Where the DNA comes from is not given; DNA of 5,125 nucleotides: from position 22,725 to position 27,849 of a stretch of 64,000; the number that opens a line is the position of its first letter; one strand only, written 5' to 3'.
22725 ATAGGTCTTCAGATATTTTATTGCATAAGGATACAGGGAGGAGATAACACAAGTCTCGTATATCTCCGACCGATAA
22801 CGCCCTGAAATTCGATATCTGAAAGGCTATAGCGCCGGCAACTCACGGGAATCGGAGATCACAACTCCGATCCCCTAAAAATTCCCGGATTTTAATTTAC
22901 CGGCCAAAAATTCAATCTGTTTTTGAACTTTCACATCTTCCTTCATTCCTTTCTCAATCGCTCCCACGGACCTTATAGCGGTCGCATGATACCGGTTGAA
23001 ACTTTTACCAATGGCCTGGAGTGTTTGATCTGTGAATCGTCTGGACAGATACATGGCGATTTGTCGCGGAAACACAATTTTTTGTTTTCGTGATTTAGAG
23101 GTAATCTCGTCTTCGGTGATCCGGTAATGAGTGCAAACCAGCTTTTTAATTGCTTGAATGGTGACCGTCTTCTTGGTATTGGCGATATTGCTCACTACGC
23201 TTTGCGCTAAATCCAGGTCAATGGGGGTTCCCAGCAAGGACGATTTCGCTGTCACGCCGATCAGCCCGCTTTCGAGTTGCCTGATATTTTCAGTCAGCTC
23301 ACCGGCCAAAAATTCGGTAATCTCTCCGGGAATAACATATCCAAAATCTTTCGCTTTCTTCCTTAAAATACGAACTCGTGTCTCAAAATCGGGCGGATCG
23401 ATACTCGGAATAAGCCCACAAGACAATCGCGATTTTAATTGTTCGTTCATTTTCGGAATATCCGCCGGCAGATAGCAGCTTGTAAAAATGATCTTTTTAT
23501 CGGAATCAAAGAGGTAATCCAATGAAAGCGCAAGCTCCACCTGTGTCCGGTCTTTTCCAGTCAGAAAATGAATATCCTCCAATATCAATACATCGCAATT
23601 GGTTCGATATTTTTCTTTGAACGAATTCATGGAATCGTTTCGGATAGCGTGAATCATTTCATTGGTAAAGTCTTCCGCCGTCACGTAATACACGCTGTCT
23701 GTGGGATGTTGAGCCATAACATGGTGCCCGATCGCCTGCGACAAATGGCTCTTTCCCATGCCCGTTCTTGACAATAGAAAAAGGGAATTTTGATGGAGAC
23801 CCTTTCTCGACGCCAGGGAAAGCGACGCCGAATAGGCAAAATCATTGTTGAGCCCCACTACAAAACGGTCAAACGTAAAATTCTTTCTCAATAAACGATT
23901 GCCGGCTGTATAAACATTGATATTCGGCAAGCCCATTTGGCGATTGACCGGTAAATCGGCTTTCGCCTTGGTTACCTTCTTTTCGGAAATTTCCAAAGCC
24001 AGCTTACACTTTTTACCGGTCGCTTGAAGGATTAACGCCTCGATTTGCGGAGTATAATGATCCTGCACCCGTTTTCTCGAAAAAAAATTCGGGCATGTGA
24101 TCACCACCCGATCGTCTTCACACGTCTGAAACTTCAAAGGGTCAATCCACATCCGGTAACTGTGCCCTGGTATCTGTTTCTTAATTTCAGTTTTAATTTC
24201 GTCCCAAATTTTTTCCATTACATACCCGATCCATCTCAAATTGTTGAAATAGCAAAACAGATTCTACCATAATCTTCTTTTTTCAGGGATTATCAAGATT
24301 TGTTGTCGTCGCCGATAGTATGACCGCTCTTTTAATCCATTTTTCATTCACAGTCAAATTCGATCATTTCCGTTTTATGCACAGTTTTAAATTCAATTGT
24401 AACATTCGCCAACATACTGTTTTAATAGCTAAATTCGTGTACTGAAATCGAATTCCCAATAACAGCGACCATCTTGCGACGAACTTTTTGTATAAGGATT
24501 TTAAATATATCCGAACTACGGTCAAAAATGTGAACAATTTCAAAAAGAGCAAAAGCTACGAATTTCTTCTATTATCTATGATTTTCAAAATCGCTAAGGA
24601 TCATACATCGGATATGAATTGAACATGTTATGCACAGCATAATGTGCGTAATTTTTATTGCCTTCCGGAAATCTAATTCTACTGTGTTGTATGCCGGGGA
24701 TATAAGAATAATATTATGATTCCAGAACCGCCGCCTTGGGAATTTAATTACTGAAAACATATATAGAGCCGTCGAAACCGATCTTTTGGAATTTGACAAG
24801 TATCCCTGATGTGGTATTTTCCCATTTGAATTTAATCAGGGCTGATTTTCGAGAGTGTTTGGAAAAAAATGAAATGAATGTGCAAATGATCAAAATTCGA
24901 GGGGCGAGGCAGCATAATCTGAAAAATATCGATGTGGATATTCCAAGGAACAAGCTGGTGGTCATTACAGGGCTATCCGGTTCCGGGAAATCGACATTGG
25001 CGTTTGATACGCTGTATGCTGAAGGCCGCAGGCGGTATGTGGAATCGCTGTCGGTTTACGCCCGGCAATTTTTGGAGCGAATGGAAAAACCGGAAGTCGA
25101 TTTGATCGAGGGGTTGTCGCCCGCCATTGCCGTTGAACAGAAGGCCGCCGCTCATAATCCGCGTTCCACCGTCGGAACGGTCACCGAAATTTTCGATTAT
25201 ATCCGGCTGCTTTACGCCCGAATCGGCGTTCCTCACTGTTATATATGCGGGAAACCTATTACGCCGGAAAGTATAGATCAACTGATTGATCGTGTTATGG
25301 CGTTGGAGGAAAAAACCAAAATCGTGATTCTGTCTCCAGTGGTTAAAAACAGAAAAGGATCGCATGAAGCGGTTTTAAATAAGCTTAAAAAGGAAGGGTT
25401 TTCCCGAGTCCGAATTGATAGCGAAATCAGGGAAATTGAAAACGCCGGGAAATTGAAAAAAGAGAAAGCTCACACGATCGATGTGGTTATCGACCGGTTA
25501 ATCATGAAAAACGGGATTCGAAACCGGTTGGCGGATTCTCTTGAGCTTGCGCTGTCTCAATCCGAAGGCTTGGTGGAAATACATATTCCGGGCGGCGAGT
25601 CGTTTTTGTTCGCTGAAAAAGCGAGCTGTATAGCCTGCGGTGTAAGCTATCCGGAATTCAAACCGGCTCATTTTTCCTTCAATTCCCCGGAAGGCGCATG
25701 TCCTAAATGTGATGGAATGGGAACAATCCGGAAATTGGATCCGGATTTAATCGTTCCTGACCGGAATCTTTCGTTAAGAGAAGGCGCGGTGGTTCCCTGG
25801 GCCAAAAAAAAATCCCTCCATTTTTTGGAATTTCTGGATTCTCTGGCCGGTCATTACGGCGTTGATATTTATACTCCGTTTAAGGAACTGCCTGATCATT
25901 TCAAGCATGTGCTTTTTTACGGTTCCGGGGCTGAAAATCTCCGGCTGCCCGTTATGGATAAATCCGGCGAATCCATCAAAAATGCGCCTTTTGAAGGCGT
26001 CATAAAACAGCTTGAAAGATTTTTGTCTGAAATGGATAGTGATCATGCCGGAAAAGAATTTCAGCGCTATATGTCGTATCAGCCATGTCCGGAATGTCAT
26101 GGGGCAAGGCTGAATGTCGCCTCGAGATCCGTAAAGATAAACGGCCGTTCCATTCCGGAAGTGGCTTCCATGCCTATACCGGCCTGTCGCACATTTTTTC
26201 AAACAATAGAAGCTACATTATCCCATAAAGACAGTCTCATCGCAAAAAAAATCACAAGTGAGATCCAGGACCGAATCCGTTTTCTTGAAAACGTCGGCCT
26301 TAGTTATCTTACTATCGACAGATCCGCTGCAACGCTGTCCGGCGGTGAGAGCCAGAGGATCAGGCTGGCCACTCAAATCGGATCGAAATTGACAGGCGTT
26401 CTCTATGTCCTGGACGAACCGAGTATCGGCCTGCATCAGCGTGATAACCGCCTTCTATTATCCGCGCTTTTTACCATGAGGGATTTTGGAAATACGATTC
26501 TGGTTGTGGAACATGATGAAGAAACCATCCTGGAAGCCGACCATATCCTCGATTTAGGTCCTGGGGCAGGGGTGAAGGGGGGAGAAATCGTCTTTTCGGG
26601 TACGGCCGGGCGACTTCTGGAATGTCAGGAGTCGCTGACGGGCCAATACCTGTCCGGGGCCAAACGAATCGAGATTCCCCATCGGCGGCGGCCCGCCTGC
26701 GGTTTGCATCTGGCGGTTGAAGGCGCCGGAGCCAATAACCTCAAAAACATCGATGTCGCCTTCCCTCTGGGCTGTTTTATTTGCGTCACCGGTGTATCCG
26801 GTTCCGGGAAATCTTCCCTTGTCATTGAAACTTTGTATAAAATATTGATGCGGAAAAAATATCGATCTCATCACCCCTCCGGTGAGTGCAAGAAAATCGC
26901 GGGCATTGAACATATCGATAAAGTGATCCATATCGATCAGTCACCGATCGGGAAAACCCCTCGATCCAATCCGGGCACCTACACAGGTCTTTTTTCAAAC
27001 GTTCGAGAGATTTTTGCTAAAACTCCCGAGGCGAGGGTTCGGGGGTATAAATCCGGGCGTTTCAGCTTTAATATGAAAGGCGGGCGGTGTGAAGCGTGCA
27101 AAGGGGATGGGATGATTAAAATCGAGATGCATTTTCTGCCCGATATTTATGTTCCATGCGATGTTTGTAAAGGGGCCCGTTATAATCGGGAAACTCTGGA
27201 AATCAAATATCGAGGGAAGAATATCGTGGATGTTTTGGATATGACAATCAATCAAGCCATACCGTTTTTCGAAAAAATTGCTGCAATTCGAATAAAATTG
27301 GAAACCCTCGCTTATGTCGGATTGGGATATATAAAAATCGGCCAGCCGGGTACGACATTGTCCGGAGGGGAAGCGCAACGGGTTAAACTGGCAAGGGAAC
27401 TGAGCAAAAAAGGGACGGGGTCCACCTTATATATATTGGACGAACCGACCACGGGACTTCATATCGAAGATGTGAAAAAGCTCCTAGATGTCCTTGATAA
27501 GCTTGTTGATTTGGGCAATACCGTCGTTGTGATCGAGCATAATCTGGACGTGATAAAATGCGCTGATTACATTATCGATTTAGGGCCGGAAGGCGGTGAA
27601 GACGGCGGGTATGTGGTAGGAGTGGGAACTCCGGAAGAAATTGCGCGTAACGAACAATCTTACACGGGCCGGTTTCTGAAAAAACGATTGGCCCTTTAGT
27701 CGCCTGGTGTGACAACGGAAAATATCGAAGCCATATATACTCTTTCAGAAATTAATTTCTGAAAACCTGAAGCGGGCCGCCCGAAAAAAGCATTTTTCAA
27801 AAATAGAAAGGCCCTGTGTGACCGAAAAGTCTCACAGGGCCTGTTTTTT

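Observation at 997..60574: Hyper-abundant ~105-bp palindromic MITE/REP-like element occupying almost every intergenic gap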

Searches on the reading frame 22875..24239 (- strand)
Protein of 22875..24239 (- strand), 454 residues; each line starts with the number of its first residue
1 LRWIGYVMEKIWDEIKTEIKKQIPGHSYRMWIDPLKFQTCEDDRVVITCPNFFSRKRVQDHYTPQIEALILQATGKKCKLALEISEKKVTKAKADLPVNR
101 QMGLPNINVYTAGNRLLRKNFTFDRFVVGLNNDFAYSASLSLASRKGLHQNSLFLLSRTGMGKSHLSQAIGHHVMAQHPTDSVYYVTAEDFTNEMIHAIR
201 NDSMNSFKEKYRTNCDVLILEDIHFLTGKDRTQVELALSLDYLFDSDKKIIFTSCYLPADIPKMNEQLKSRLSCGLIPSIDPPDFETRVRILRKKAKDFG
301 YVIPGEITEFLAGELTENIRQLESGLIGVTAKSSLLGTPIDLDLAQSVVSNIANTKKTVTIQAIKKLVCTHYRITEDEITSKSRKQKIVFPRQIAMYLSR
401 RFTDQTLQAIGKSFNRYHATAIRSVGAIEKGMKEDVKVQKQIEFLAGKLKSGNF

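Call 17: search_protein_families(library=pfam, proteins=[window:22875-24239:-])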
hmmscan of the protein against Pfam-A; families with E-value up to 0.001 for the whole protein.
window:22875-24239:- (454 aa): 4 families
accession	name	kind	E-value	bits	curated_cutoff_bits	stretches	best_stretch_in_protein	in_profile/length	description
PF00308.24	Bac_DnaA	-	1.6e-47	162.1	23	1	117-277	1-160/162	Bacterial DnaA ATPAse domain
PF08299.17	Bac_DnaA_C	-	1.1e-23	83.5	31.5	1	361-426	1-67/69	Bacterial dnaA protein helix-turn-helix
PF11638.13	DnaA_N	-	1e-15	57.6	24.6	1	9-69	1-62/65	DnaA N-terminal domain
PF01695.23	IstB_IS21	-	6.9e-06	26.2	24.1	1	151-234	93-173/238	IstB-like ATP binding protein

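Call 19: find_homologous_proteins(query=window:22875-24239:-, max_evalue=1e-50)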
Query window:22875-24239:- (454 aa): 5445 proteins with E <= 1e-50 among 8000 candidates; the best 120 are listed.
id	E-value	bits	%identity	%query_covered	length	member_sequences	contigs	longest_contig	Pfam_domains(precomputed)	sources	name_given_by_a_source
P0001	3.1e-297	1003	100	98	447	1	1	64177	PF11638.14,PF00308.25,PF08299.18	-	-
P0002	4.2e-206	703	70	98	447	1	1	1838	PF11638.14,PF00308.25,PF08299.18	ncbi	-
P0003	2.9e-201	687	66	98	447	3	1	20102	PF11638.14,PF00308.25,PF08299.18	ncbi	-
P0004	1.1e-191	656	64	98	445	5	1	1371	PF11638.14,PF01695.24,PF00308.25,PF08299.18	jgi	jgi:chromosomal replication initiator protein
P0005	3.6e-191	654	65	98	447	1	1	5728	PF11638.14,PF00308.25,PF08299.18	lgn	-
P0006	1.6e-190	652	63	99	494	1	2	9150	PF11638.14,PF00308.25,PF08299.18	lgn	-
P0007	2.1e-189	648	63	98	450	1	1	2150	PF11638.14,PF00308.25,PF08299.18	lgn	-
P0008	5.8e-189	647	63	98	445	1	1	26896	PF11638.14,PF00308.25,PF08299.18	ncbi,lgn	-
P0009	1.8e-188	645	64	98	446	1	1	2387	PF11638.14,PF00308.25,PF08299.18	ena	-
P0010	8.1e-188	643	61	98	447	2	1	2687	PF11638.14,PF00308.25,PF08299.18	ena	-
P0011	2.2e-187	642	61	98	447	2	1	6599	PF11638.14,PF00308.25,PF08299.18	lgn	-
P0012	3.7e-187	641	63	98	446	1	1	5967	PF11638.14,PF00308.25,PF08299.18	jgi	-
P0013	6.0e-187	640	63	98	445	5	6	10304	PF11638.14,PF00308.25,PF08299.18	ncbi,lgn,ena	-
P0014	6.2e-187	640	63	98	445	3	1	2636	PF11638.14,PF01695.24,PF00308.25,PF08299.18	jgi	jgi:chromosomal replication initiator protein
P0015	6.3e-187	640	63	98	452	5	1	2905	PF11638.14,PF00308.25,PF08299.18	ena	-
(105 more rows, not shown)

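Call 20: find_encoding_contigs(protein=P0001, flank=1000, max_places=3)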
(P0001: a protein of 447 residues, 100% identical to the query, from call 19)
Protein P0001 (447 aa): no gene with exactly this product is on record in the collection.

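Call 21: find_encoding_contigs(protein=P0003, flank=10000, max_places=3)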
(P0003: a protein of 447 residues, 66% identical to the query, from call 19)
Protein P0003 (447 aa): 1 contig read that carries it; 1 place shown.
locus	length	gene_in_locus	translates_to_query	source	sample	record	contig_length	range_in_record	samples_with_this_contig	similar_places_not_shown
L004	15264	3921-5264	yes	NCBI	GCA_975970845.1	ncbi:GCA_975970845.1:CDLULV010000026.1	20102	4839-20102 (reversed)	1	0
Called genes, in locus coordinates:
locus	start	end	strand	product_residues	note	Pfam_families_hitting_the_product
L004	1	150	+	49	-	?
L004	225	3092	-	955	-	PF02463:SMC_N (faint), PF13175:AAA_15 (faint), PF13191:AAA_16 (faint), PF13476:AAA_23 (faint), PF13481:AAA_25 (faint), PF13555:AAA_29 (faint), PF17760:UvrA_inter, PF17755:UvrA_DNA-bind, +7 more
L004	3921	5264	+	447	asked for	PF11638:DnaA_N, PF00308:Bac_DnaA, PF08299:Bac_DnaA_C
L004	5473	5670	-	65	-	-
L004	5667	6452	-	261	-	PF00459:Inositol_P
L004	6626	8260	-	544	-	PF13167:GTP-bdg_N, PF16360:GTP-bdg_M, PF03193:RsgA_GTPase (faint), PF00025:Arf (faint), PF01926:MMR_HSR1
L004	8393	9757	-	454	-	PF00772:DnaB, PF03796:DnaB_C, PF13481:AAA_25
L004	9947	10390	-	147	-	PF01281:Ribosomal_L9_N, PF03948:Ribosomal_L9_C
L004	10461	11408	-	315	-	PF09991:DUF2232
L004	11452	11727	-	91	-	PF01084:Ribosomal_S18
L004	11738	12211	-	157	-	PF01250:Ribosomal_S6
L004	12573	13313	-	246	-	PF01885:PTS_2-RNA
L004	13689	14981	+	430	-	PF00202:Aminotran_3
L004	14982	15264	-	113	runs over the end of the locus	-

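Call 22: find_encoding_contigs(protein=P0002, flank=10000, max_places=3)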
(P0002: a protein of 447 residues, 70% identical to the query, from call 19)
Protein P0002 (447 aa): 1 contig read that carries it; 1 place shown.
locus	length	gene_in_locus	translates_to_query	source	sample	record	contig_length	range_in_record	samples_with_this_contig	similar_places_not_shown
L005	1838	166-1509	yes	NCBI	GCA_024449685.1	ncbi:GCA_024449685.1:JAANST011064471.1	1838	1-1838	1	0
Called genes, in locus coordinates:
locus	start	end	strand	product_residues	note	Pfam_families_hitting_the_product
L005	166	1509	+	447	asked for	PF11638:DnaA_N, PF00308:Bac_DnaA, PF08299:Bac_DnaA_C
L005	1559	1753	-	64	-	-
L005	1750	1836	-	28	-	?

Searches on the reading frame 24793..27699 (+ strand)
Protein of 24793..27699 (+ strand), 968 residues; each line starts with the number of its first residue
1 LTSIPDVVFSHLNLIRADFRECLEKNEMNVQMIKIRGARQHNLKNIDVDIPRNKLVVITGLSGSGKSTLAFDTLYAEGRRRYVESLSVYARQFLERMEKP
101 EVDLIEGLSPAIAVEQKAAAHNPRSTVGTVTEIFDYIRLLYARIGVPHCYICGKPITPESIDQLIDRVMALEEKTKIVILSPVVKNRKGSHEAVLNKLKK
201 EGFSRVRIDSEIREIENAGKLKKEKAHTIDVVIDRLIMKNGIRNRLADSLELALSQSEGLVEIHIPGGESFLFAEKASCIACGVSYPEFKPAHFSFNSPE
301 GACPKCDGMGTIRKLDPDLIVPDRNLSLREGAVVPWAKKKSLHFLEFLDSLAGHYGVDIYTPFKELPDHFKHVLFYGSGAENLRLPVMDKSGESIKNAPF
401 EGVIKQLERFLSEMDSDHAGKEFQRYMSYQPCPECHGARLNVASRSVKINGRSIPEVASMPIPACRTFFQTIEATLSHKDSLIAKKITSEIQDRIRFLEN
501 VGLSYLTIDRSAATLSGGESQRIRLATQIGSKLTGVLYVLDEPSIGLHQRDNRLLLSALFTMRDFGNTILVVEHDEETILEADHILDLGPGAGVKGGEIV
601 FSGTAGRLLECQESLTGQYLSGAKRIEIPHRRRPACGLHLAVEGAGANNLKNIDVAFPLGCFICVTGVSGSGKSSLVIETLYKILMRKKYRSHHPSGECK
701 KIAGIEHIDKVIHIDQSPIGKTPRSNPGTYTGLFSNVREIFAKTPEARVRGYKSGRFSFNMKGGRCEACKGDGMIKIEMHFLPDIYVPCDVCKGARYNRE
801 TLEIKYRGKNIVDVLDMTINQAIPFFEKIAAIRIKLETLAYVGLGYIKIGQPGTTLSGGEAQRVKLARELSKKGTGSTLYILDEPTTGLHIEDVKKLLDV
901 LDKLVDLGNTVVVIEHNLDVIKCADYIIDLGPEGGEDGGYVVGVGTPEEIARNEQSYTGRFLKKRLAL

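Call 10: find_encoding_contigs(protein=window:24793-27699:+, flank=3000, max_places=4)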
Protein window:24793-27699:+ (968 aa): no gene with exactly this product is on record in the collection.

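Call 17: search_protein_families(library=pfam, proteins=[window:24793-27699:+])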
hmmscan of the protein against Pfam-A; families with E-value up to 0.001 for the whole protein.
window:24793-27699:+ (968 aa): 18 families
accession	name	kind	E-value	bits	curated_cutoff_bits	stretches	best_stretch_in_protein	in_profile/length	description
PF17760.6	UvrA_inter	-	4.6e-36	123.5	23.3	1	160-265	2-107/109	UvrA interaction domain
PF17755.6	UvrA_DNA-bind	-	3.6e-30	104.9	23.2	1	316-424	1-109/110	UvrA DNA-binding domain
PF00005.33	ABC_tran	-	1.3e-21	78.1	25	2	835-887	88-137/137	ABC transporter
PF02463.25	SMC_N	-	1.4e-08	34.9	40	0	661-928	25-209/220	RecF/RecN/SMC N terminal domain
PF13191.12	AAA_16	-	2e-07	32.1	32.6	0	51-99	22-64/167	AAA ATPase domain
PF13555.12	AAA_29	-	6.2e-07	29.5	27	0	47-69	16-38/61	P-loop containing region of AAA domain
PF00684.25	DnaJ_CXXCXGXG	-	8.6e-06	26.4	32.7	0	764-795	16-50/65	DnaJ central domain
PF20703.3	nSTAND1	-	1e-05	25.8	27.1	0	662-678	35-51/379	Novel STAND NTPase 1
PF20720.3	nSTAND3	-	1.2e-05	25.5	27.2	0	52-75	16-39/155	Novel STAND NTPase 3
PF03193.22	RsgA_GTPase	-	1.5e-05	25.4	30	0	24-70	78-123/174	RsgA GTPase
PF01583.26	APS_kinase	-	3.4e-05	24.4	21.1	0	54-72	3-21/152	Adenylylsulphate kinase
PF13481.12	AAA_25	-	9.8e-05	22.5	27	0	31-74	11-54/195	AAA domain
PF13175.12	AAA_15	-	0.00012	22.2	32.1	0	865-914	317-366/374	AAA ATPase domain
PF13238.12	AAA_18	-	0.00019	22.3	29.4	0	56-70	1-15/128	AAA domain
PF13671.12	AAA_33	-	0.00034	21.4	27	0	55-71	1-17/143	AAA domain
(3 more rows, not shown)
